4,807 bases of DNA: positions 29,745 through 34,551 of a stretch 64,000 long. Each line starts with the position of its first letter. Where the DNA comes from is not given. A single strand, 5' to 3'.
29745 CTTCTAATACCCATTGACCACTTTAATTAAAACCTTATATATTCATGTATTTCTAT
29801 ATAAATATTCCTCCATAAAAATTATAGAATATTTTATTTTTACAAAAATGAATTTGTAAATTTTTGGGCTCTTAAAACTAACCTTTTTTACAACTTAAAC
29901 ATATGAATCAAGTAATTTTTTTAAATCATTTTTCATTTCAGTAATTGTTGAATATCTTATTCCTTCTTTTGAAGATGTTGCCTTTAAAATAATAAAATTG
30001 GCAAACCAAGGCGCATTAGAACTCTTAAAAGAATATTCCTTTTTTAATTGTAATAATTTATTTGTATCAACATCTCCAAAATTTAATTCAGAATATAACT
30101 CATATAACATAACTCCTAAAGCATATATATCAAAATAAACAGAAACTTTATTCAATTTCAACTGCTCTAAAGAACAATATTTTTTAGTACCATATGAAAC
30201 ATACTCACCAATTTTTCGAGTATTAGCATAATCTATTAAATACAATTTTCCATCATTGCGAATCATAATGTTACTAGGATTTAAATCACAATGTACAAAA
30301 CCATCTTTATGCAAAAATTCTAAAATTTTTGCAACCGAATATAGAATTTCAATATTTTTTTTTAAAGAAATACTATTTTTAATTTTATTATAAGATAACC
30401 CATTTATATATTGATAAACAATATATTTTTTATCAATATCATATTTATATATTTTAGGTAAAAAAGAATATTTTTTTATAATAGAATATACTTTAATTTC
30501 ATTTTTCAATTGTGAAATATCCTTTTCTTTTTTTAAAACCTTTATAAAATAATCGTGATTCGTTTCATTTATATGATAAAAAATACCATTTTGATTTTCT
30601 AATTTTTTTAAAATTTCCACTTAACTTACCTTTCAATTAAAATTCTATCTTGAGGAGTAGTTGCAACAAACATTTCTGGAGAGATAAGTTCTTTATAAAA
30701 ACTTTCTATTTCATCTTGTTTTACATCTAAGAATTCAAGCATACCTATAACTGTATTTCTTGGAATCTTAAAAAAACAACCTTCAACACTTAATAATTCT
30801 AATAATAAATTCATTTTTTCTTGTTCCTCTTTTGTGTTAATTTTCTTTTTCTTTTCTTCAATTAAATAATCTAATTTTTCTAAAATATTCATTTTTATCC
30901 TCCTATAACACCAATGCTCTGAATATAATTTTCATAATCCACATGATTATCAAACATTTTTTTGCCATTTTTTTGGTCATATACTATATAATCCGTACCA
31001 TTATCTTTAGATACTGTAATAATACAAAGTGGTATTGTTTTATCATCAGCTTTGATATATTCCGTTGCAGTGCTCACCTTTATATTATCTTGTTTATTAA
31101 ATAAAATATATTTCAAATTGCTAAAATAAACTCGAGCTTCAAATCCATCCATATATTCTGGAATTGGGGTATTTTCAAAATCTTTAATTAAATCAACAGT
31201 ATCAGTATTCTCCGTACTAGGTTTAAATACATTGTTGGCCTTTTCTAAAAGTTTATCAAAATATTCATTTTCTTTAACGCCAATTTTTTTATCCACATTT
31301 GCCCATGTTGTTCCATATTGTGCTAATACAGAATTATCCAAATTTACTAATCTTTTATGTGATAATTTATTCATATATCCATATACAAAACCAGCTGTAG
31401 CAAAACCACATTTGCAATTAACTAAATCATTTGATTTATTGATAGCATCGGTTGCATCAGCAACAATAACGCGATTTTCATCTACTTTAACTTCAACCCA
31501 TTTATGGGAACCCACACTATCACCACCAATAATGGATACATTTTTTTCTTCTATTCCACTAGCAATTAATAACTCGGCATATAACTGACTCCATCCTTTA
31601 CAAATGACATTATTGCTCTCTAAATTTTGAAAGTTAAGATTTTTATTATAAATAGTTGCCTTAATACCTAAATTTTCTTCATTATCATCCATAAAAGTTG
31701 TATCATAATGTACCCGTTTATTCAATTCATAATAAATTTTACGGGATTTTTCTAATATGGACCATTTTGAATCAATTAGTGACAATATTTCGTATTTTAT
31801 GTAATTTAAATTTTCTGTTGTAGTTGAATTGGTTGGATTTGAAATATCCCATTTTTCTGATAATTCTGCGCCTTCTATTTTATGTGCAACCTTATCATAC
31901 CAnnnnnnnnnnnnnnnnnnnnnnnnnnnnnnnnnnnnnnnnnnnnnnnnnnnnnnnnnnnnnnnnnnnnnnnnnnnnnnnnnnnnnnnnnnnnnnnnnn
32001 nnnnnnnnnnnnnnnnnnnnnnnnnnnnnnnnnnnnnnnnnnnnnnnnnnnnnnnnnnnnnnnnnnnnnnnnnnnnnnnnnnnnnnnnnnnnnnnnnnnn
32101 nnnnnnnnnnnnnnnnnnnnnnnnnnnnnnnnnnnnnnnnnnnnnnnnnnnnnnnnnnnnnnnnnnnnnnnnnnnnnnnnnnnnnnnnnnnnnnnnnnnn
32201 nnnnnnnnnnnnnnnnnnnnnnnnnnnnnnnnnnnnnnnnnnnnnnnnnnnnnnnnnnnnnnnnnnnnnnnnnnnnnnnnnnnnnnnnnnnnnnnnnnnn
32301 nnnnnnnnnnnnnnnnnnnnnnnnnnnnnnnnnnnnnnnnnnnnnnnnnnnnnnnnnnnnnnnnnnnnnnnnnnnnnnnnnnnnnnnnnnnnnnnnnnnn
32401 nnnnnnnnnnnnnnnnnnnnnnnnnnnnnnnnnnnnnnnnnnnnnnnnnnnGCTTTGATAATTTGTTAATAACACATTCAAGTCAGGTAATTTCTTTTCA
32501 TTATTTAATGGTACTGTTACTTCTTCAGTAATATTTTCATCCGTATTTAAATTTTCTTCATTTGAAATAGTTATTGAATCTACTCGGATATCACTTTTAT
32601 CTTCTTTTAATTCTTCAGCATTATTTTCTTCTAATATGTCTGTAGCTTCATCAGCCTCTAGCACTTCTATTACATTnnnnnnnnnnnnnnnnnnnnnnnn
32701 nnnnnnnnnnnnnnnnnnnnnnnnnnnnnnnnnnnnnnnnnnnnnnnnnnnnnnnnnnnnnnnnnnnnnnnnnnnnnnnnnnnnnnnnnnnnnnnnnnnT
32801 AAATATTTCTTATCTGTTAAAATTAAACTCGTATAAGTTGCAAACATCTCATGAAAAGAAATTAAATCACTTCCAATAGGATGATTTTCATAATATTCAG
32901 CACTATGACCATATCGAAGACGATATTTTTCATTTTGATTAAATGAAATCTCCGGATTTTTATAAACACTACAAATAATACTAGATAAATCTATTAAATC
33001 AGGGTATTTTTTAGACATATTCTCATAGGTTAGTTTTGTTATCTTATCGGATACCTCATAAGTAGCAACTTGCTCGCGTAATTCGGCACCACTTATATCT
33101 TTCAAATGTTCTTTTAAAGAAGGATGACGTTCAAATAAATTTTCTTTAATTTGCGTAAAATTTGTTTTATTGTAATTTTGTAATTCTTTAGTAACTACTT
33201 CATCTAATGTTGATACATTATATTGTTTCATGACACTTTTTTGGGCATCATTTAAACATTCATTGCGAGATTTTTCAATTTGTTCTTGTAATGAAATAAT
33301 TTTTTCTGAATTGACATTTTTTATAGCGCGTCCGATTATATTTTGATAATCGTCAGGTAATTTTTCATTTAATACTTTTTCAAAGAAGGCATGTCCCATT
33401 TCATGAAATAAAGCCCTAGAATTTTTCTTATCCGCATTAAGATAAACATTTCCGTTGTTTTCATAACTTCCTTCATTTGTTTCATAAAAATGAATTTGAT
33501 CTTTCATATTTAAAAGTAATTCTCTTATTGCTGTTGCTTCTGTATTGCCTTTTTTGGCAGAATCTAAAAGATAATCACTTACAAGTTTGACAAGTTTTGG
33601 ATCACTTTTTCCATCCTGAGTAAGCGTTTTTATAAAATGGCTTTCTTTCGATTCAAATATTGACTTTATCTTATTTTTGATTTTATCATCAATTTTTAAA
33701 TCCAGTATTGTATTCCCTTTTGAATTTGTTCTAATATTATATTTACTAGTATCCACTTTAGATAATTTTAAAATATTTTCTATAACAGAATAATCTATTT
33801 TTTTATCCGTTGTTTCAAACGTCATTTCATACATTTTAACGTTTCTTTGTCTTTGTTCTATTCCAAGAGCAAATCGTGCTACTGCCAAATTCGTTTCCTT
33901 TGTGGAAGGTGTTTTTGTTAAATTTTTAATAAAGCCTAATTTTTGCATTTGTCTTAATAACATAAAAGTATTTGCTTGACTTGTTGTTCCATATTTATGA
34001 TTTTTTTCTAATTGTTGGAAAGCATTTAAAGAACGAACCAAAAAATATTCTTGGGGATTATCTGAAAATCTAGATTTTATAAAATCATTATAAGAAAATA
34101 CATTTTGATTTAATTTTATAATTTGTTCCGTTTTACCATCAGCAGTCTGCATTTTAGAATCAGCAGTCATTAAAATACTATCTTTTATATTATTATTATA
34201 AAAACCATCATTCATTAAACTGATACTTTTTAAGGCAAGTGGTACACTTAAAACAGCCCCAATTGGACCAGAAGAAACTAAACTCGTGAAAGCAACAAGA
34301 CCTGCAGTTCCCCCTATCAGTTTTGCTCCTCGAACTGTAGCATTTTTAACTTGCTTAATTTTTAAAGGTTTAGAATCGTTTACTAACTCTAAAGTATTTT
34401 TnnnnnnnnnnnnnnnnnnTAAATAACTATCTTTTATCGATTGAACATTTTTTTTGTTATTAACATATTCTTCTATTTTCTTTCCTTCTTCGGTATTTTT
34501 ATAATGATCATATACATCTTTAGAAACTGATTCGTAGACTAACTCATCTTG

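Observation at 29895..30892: Minimal protein-kinase-like gene and an ATGA-coupled 88-aa ORF immediately downstream of the toxin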

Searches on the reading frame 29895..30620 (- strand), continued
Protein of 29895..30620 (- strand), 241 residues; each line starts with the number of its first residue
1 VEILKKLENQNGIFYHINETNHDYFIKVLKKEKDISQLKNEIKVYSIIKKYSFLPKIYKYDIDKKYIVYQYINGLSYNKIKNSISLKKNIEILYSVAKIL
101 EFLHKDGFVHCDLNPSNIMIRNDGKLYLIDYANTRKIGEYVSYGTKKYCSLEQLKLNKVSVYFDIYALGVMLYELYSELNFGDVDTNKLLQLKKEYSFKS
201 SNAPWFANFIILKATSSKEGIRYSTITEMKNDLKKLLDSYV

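Call 81: find_related_loci(query=A1, collection=viral_contigs, flank=10000)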
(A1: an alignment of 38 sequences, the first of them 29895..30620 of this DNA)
Query A1 (241 aa) in viral_contigs; peptide patterns used: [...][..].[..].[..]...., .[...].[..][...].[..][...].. (x = any residue, [..] = any of these).
464 stretches matched a pattern; 132 encode a relative of the query (tblastn E <= 1e-3); the best 80 are kept; 80 distinct loci.
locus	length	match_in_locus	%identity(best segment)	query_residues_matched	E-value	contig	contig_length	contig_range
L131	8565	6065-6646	28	65-241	4e-18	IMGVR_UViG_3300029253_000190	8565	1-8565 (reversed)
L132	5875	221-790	31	6-176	5e-15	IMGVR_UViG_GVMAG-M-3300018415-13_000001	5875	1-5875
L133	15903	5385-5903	28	34-194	7e-15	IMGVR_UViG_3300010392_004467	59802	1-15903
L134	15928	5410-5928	28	34-194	7e-15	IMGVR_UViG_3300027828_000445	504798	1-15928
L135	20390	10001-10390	29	64-175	4e-14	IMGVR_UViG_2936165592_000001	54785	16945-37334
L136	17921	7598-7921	30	26-132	1e-13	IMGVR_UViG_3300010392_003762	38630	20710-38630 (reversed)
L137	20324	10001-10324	30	26-132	1e-13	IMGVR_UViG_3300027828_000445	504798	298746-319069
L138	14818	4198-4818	29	26-211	6e-13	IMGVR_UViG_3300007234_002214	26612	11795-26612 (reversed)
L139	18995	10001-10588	29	9-187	2e-12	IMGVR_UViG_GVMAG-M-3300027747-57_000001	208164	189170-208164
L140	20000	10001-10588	29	9-187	2e-12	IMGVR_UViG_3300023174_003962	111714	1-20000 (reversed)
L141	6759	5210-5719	32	26-176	4e-12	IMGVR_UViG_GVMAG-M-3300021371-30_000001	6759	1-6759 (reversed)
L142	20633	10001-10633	24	19-211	6e-12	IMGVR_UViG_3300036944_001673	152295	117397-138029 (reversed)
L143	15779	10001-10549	27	3-177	6e-12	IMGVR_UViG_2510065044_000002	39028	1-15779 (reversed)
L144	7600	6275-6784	31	26-176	8e-12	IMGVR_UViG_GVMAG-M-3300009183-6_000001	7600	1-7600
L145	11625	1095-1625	27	65-237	1e-11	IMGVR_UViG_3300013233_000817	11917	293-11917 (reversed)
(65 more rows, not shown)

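Call 84: search_protein_families(library=pfam, proteins=[L038:683-1372:+], max_evalue=1)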
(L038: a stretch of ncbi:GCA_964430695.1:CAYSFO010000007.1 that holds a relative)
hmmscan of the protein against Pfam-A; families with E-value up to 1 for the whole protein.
L038:683-1372:+ (230 aa): 1 family
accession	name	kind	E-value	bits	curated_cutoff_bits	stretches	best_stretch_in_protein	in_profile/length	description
PF03022.22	MRJP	-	0.024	14.4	19.8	1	77-142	72-138/288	Major royal jelly protein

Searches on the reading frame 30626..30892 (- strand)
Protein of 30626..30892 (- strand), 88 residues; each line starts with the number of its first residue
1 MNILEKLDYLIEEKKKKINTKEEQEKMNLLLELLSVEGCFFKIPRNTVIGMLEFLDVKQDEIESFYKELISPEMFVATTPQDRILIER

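Call 4: search_protein_families(library=pfam, proteins=[window:30626-30892:-], max_evalue=0.1)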
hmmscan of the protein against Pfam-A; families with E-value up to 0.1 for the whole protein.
window:30626-30892:- (88 aa): 0 families

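Call 6: search_protein_families(library=ncbifam, proteins=[window:30626-30892:-], max_evalue=0.01)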
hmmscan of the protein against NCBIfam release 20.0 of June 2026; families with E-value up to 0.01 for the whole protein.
window:30626-30892:- (88 aa): 0 families
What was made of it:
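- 30626..30892 (-): 88-aa helical protein, the probable cognate immunity protein of the transglutaminase-like domain. No Pfam or NCBIfam family matches (calls 4, 6).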

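Call 45: find_homologous_proteins(query=window:30626-30892:-, max_evalue=0.001)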
Query window:30626-30892:- (88 aa): 1 proteins with E <= 0.001 among 3 candidates.
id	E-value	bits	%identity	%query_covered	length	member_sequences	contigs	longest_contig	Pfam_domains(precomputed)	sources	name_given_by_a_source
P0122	6.8e-48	177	100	100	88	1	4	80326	-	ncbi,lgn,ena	-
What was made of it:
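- Tried and rejected: The 88-aa ORF: a word-indexed protein search found only the protein itself (call 45).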

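Call 49: search_protein_families(library=padloc, proteins=[window:30626-30892:-], max_evalue=0.001)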
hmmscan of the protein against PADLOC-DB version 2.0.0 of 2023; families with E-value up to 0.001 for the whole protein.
window:30626-30892:- (88 aa): 0 families

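Call 68: predict_structure(protein=window:30626-30892:-)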
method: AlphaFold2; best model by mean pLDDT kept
length: 88 residues; sequences in the alignment: 1
mean_pLDDT: 79.3   pTM: 0.65
mean pLDDT of the five models: 79.3, 76.8, 75.0, 73.8, 65.6
residues with pLDDT >= 90: 37; 70-90: 29; 50-70: 10; < 50: 12
segments of 3 or more residues with pLDDT < 50: 76-78, 80-88
pLDDT, mean of each block of 10 residues (from residue 1): 86 94 91 73 85 93 89 55 41
secondary structure, 60 per line:
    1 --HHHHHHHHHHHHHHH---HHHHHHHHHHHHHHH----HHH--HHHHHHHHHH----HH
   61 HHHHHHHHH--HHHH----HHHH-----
elements in order: H3-17 H21-35 H45-54 H59-69 H72-75 H80-83

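Call 73: fold_search(model_id=the predicted structure, library=pdb)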
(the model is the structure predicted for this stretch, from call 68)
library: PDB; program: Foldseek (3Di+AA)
matches with E <= 10: 11; with E <= 0.001: 0
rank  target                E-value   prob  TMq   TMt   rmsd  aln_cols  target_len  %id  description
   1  9zn0_A                5.5e+00  0.08  0.29  0.23  11.9        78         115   20  Crystal structure of the Commd10 S50E HN domain mutant in domain swapped conformation (released 2026-01-21)
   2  4rs7_B                5.8e+00  0.06  0.30  0.30  16.6        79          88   15  Structure of pNOB8 ParB-C (released 2015-09-16)
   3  8hfs_B                6.1e+00  0.10  0.41  0.39   7.8        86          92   15  The structure of LcnA, LciA, and the man-PTS of Lactococcus lactis (released 2023-02-08)
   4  8f2r_J                6.1e+00  0.09  0.30  0.16   6.9        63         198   16  Human CCC complex (released 2023-05-24)
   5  2e19_MODEL_1_A        6.9e+00  0.08  0.32  0.40   7.2        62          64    8  Solution structure of the homeobox domain from human NIL-2-A zinc finger protein, transcription factor 8 (released 2007-04-24)
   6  2h1k_B                7.3e+00  0.06  0.25  0.32   5.5        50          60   12  Crystal structure of the Pdx1 homeodomain in complex with DNA (released 2007-03-20)
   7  1wiz_MODEL_1_A        7.8e+00  0.04  0.23  0.21  10.3        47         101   23  Solution structure of the first CUT domain of KIAA1034 protein (released 2004-11-28)
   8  2da3_MODEL_1_A        8.2e+00  0.07  0.33  0.35   6.3        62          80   11  Solution structure of the third homeobox domain of AT-binding transcription factor 1 (ATBF1) (released 2006-06-13)
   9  9g25_I                8.2e+00  0.02  0.23  0.10  12.4        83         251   20  snR30 snoRNP - State 1 - Utp23-Krr1-deltaC3 (released 2025-06-18)
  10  1rg6_MODEL_1_A        8.7e+00  0.08  0.29  0.37   6.8        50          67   12  Solution structure of the C-terminal domain of p63 (released 2004-11-23)
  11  9zmy_A                9.3e+00  0.06  0.33  0.27  11.8        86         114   20  Crystal structure of the human Commd10 HN domain in domain swapped conformation (released 2026-01-21)
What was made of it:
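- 30626..30892 (-): The AF2 single-sequence model is a helical bundle with pLDDT 79, and Foldseek finds no significant PDB match (calls 68, 73).
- On Cognate immunity protein of a polymorphic toxin (the 88-aa ORF): All Foldseek PDB matches have E>5 (call 73).
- Tried and rejected: The fold search found nothing significant (call 73).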

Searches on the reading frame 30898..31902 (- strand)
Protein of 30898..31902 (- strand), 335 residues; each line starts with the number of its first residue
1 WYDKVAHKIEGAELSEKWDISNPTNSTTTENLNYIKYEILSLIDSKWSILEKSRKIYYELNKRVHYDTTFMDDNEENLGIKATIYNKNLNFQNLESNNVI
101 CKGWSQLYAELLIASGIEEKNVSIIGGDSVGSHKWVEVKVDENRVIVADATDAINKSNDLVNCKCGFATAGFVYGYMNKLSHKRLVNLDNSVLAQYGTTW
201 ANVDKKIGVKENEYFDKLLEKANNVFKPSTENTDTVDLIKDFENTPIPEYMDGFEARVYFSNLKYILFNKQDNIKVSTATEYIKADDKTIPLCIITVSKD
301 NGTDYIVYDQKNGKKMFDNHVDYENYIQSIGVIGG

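Call 64: search_protein_families(library=pfam, proteins=[window:30898-31902:-], max_evalue=1)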
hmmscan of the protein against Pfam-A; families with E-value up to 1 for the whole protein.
window:30898-31902:- (335 aa): 1 family
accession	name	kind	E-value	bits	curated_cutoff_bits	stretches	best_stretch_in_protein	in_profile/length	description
PF01841.26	Transglut_core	-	0.00056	20.6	23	1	50-149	15-107/108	Transglutaminase-like superfamily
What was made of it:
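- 30898..31902 (-): Transglutaminase-/papain-like C-terminal toxin domain with a Cys-His-Asp triad (CKGWS, SHKWVEV, ADATD). Pfam Transglut_core gives E 5.6e-4 and 20.6 bits, below the cut-off of 23 (call 64).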

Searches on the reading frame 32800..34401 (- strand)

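Call 64: search_protein_families(library=pfam, proteins=[window:32800-34401:-], max_evalue=1)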
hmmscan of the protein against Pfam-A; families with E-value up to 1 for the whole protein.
window:32800-34401:- (534 aa): 1 family
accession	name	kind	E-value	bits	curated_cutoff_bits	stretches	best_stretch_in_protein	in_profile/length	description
PF11491.13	DUF3213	-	0.014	16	27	1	387-444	11-67/85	Protein of unknown function (DUF3213)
